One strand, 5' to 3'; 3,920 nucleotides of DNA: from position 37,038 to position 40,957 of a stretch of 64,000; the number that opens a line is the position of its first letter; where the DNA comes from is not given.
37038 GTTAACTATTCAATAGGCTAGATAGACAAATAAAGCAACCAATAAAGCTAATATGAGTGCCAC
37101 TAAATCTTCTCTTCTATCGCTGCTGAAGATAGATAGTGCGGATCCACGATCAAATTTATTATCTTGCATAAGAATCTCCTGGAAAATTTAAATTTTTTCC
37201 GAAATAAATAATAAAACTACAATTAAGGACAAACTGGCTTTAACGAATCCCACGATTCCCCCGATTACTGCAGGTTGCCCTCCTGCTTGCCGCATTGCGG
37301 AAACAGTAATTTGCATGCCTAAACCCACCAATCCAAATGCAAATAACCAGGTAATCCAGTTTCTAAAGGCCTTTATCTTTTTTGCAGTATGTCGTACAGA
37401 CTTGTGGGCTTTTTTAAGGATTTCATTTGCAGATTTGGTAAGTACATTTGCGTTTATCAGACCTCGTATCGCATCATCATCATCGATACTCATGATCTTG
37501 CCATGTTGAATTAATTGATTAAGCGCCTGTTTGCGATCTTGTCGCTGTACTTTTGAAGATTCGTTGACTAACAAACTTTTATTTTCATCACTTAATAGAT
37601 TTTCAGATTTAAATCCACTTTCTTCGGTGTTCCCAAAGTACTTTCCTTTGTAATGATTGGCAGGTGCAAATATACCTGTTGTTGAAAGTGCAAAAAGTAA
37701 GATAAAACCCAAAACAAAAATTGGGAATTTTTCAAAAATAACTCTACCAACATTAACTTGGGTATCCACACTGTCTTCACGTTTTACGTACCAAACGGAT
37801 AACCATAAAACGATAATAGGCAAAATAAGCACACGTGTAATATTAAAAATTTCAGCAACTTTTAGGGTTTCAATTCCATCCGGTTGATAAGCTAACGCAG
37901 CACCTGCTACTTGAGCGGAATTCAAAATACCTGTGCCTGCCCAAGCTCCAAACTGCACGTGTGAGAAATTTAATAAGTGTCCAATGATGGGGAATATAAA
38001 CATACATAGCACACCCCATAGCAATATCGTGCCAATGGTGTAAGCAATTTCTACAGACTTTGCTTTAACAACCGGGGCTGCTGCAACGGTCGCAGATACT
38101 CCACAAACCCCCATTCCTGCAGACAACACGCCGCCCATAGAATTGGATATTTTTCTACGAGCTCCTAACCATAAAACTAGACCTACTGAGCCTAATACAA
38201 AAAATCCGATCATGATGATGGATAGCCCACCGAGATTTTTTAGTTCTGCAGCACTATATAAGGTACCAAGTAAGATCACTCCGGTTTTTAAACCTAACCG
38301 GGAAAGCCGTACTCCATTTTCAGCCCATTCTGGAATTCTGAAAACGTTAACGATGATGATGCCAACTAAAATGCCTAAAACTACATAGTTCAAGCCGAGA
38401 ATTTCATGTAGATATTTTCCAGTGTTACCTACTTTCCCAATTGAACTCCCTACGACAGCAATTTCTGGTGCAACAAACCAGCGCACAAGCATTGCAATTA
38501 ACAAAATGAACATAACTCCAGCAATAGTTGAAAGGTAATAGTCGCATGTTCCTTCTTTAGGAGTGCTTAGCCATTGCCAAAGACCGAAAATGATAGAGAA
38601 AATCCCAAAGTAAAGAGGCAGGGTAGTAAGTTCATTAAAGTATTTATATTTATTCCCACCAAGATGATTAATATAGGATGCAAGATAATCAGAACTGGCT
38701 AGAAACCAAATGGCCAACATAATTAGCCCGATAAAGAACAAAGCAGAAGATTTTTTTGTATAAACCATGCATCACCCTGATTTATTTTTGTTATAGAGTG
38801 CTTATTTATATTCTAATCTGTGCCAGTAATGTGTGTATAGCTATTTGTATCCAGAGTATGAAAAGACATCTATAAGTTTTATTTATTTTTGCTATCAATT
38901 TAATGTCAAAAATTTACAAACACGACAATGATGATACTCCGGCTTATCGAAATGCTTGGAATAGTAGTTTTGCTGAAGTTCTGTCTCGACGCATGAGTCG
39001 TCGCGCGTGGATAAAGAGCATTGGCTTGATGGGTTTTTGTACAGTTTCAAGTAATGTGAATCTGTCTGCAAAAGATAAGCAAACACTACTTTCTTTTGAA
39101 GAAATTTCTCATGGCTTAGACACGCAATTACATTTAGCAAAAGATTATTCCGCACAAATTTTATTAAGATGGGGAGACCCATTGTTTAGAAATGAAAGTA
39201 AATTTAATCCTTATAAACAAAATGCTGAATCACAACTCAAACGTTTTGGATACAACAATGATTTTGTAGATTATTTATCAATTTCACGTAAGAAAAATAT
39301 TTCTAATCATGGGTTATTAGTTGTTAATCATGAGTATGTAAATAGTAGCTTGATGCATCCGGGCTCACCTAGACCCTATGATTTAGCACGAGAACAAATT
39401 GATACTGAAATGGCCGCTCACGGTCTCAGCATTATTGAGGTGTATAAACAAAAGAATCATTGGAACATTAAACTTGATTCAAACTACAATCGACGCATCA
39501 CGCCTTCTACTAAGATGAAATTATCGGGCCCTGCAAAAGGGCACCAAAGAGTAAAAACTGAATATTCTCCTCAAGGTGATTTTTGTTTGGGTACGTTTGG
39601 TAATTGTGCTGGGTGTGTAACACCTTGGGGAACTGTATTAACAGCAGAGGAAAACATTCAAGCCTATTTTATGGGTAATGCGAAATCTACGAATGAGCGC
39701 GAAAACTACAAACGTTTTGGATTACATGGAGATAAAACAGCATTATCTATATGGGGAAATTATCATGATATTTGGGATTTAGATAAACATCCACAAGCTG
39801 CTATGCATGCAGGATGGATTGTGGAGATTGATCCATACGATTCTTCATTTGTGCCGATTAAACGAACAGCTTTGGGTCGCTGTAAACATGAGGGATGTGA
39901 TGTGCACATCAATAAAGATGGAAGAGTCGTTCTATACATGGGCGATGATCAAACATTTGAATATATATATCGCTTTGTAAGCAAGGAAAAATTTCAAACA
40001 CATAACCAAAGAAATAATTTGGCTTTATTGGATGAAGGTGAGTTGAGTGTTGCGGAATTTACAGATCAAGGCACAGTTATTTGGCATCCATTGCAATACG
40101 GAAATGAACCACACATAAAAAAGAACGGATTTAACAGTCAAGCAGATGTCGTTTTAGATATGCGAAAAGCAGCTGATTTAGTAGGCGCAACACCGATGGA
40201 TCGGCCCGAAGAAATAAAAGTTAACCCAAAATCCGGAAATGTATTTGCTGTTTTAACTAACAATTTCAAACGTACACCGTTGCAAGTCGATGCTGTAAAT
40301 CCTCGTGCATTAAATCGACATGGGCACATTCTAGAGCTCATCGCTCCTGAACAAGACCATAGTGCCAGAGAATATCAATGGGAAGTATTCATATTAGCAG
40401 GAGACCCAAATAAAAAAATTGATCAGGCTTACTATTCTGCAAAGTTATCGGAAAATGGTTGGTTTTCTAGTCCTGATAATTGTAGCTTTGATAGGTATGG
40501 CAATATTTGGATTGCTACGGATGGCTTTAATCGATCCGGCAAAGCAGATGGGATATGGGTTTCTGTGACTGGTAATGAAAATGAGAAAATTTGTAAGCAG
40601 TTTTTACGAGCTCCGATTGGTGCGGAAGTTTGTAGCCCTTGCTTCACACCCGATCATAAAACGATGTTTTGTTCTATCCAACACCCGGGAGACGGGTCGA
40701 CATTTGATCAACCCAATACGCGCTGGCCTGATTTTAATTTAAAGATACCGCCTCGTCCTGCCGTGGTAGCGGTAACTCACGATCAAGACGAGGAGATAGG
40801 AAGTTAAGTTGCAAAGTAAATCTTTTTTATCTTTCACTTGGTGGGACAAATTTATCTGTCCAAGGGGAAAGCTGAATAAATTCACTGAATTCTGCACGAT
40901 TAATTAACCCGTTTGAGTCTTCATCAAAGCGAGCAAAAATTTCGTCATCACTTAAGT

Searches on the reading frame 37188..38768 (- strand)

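Call 88: search_protein_families(library=pfam, proteins=[window:37188-38768:-], max_evalue=0.001)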
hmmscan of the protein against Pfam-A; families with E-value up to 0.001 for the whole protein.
window:37188-38768:- (526 aa): 1 family
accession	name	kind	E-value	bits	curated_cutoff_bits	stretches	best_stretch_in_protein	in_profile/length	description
PF03601.19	Cons_hypoth698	-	2.9e-47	161.5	24.5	1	121-369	21-263/304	Conserved hypothetical protein 698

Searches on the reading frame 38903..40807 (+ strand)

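Call 19: search_protein_families(library=ncbifam, proteins=[window:38903-40807:+], max_evalue=0.001)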
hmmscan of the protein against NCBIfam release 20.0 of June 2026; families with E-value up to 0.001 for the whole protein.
window:38903-40807:+ (634 aa): 0 families

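Call 88: search_protein_families(library=pfam, proteins=[window:38903-40807:+], max_evalue=0.001)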
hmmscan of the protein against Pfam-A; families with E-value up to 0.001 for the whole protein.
window:38903-40807:+ (634 aa): 1 family
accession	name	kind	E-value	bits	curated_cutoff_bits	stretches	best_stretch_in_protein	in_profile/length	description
PF05787.19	PhoX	-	6.3e-151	504.5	24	1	64-596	2-515/515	Alkaline phosphatase PhoX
